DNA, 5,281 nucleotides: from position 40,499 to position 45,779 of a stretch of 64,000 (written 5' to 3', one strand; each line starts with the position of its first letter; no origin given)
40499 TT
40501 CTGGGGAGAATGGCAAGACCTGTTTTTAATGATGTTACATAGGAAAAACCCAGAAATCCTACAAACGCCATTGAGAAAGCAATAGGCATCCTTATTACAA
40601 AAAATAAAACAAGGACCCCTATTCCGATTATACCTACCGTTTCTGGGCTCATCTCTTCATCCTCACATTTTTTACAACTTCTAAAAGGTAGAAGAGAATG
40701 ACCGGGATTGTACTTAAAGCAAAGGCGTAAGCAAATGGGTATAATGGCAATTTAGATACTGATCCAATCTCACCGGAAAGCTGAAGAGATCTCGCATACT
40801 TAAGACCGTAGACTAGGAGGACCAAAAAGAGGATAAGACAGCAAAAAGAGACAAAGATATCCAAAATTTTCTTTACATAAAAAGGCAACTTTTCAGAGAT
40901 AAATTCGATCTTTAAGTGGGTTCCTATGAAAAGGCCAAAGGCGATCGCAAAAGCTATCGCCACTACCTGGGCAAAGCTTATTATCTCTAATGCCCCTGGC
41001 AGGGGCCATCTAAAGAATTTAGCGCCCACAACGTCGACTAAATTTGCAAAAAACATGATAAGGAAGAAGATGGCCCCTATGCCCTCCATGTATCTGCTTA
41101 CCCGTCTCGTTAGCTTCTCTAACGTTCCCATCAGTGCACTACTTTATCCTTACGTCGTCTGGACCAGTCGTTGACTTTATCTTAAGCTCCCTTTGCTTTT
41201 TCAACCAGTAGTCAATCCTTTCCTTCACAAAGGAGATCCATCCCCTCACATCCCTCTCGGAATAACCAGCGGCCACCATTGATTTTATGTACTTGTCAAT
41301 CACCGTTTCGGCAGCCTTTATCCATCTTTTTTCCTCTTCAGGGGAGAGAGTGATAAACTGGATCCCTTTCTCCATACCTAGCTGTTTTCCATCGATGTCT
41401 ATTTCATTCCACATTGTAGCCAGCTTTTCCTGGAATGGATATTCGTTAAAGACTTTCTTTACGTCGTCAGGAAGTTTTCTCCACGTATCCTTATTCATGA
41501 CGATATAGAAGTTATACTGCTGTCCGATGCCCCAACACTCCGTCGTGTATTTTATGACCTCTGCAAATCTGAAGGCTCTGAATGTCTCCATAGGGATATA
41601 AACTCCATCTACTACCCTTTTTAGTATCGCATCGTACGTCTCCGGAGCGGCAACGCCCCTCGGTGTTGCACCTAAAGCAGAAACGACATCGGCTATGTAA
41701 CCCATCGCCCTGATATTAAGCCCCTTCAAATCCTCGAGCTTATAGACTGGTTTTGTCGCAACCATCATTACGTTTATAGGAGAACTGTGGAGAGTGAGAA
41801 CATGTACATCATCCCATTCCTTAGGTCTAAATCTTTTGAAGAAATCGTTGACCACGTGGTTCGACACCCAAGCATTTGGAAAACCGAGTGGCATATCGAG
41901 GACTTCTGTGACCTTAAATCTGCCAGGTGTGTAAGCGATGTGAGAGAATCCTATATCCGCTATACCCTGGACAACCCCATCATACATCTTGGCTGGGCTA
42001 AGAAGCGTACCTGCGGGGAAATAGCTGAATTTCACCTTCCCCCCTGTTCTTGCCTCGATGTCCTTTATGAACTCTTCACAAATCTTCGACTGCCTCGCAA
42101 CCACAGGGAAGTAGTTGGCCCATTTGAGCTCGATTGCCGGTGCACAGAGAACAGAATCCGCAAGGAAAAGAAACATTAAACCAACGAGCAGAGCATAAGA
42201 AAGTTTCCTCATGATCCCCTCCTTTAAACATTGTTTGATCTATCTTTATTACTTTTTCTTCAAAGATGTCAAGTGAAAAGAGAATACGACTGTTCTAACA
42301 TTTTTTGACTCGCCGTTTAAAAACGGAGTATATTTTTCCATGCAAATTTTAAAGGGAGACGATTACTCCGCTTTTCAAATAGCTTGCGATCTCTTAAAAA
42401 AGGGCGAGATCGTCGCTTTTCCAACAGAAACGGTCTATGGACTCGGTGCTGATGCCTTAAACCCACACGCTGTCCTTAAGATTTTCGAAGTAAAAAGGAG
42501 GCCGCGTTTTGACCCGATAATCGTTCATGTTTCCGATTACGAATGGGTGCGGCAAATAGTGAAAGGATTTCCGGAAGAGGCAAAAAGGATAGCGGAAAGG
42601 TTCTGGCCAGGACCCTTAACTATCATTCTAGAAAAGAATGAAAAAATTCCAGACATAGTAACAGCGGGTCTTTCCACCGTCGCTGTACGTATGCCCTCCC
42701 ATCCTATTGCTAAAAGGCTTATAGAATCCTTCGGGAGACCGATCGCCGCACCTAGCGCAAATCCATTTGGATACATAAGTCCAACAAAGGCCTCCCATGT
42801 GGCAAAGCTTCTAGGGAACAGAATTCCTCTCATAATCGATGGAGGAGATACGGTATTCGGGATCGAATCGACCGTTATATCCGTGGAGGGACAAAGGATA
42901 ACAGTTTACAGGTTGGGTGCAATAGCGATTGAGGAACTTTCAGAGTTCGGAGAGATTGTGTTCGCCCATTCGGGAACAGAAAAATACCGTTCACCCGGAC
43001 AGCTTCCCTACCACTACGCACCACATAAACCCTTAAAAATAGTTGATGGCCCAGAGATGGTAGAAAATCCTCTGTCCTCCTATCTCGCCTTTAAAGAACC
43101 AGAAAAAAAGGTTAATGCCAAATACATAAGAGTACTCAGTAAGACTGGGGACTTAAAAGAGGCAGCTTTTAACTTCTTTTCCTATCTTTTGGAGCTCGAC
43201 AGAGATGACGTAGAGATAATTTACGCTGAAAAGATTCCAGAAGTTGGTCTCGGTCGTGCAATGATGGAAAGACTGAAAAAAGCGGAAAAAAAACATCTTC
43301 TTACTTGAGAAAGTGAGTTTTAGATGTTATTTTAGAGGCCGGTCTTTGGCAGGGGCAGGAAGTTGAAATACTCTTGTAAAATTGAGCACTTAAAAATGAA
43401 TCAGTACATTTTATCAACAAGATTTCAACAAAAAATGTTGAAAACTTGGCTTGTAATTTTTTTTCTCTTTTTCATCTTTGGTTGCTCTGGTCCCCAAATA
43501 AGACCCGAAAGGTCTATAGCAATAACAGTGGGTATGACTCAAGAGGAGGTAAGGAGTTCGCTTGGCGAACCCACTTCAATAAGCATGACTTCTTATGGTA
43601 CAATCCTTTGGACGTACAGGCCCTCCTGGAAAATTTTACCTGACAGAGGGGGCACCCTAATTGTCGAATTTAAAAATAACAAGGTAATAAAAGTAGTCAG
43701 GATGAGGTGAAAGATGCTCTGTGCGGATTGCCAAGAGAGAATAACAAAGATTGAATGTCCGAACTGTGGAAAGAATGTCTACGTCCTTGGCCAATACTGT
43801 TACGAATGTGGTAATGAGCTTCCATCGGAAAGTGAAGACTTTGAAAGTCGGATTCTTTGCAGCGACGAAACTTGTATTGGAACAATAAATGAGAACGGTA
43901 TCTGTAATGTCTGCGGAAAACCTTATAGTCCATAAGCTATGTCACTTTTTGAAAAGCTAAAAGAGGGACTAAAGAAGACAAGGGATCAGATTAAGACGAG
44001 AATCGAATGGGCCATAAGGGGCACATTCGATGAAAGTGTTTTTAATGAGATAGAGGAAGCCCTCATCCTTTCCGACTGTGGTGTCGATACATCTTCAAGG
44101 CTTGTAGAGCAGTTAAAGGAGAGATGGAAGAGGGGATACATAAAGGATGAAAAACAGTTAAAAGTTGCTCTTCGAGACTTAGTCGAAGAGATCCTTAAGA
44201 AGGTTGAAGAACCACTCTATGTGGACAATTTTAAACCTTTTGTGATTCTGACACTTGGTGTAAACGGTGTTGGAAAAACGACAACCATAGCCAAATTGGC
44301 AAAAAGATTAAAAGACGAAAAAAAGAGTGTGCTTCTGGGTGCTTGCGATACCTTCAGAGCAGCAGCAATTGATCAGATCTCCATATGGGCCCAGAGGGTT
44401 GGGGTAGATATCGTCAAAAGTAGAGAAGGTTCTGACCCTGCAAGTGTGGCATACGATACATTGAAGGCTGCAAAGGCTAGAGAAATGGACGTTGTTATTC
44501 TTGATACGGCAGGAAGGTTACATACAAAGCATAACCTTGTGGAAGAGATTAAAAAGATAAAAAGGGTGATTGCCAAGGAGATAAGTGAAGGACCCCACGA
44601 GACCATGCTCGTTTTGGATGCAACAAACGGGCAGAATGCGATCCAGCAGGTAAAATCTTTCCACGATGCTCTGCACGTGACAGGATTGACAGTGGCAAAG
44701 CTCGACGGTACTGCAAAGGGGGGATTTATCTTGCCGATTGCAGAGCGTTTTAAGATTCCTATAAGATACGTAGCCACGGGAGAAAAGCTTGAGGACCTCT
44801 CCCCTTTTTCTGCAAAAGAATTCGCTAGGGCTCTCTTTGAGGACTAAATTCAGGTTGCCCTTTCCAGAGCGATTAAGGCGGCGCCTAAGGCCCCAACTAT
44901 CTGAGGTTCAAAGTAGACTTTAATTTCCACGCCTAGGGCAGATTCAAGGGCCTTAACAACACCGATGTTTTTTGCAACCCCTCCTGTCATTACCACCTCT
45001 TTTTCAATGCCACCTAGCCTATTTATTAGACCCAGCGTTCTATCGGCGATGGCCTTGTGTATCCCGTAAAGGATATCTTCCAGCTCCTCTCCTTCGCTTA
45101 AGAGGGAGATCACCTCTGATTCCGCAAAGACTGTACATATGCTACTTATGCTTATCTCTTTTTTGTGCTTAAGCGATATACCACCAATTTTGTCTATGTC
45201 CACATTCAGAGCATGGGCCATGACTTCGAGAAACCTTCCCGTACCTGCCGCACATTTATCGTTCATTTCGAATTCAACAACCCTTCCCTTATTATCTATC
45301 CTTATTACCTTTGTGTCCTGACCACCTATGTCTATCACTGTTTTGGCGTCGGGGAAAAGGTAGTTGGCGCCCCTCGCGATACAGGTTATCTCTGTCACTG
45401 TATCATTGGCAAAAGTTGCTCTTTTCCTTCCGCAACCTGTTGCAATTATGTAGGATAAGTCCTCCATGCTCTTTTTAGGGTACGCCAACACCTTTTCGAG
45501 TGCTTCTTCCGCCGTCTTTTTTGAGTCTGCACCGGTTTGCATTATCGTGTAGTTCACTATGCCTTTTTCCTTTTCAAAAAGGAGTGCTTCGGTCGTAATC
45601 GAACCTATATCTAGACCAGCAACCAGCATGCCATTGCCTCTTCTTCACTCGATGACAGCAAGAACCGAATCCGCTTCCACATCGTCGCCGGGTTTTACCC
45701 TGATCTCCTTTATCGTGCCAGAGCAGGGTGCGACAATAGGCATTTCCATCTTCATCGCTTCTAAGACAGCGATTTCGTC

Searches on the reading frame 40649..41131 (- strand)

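Call 11: search_protein_families(library=pfam, proteins=[window:40649-41131:-], max_evalue=0.00001)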
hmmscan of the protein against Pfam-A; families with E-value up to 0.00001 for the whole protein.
window:40649-41131:- (160 aa): 1 family
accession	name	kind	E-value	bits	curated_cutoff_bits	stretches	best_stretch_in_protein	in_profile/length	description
PF04290.18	DctQ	-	5.8e-17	62.3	28.3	1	31-157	6-131/132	Tripartite ATP-independent periplasmic transporters, DctQ component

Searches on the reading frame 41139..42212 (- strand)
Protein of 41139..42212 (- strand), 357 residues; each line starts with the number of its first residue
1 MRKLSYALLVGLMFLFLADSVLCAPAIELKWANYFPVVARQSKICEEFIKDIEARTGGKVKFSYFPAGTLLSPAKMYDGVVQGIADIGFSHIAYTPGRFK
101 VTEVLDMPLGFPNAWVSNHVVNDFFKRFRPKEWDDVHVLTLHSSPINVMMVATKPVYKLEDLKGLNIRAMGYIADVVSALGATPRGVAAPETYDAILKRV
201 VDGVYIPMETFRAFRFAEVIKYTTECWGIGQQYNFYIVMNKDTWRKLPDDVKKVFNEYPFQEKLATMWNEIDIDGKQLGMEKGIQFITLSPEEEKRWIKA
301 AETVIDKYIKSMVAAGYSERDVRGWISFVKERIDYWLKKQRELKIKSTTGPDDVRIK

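Call 11: search_protein_families(library=pfam, proteins=[window:41139-42212:-], max_evalue=0.00001)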
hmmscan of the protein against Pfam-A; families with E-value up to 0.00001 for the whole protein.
window:41139-42212:- (357 aa): 1 family
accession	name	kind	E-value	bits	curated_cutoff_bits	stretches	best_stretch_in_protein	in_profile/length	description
PF03480.18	DctP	-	5.6e-43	147.7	23.4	1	45-310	15-285/286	Bacterial extracellular solute-binding protein, family 7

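Call 25: search_protein_families(library=ncbifam, proteins=[window:41139-42212:-], max_evalue=1e-10)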
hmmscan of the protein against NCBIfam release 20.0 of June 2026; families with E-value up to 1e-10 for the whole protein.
window:41139-42212:- (357 aa): 2 families
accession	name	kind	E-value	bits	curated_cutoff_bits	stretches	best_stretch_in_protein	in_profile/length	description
NF037995.1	TRAP_S1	subfamily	1.9e-24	86.4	50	1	40-297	11-271/271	TRAP transporter substrate-binding protein DctP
TIGR00787.1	dctP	subfamily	2e-24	86.4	175.05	1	42-257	12-229/257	DctP family TRAP transporter solute-binding subunit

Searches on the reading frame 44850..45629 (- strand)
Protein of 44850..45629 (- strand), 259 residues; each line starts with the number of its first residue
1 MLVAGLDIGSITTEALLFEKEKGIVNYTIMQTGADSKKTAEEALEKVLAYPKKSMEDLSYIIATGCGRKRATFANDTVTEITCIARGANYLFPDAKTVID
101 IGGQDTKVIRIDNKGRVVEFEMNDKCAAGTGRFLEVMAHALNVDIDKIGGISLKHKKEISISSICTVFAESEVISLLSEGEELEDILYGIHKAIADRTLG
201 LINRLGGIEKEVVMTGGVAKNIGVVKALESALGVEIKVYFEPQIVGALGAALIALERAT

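Call 11: search_protein_families(library=pfam, proteins=[window:44850-45629:-], max_evalue=0.00001)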
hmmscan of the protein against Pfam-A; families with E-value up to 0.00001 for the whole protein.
window:44850-45629:- (259 aa): 1 family
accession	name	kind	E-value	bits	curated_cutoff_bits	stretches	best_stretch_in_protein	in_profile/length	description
PF01869.26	BcrAD_BadFG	-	1.1e-66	225.6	31.5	1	5-254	2-271/271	BadF/BadG/BcrA/BcrD ATPase family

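Call 25: search_protein_families(library=ncbifam, proteins=[window:44850-45629:-], max_evalue=1e-10)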
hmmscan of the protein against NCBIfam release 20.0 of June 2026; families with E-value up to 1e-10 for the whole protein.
window:44850-45629:- (259 aa): 5 families
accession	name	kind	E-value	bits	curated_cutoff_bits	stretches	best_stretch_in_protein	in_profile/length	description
TIGR00241.1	CoA_E_activ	domain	1.2e-79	267.3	125.4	1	3-253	2-248/248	acyl-CoA dehydratase activase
TIGR03192.1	benz_CoA_bzdQ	equivalog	3.6e-58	197.3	380.2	1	2-254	33-286/293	benzoyl-CoA reductase, bzd-type, subunit Q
TIGR02259.1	benz_CoA_red_A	equivalog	3.5e-52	177.6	578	1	59-251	231-429/432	benzoyl-CoA reductase subunit A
TIGR02261.1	benz_CoA_red_D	equivalog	3e-43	147.9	312.85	1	3-252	3-260/262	benzoyl-CoA reductase subunit D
TIGR03286.1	methan_mark_15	hypoth_equivalog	1.7e-33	116.2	455.75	1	2-254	145-401/404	methanogenesis marker 15 protein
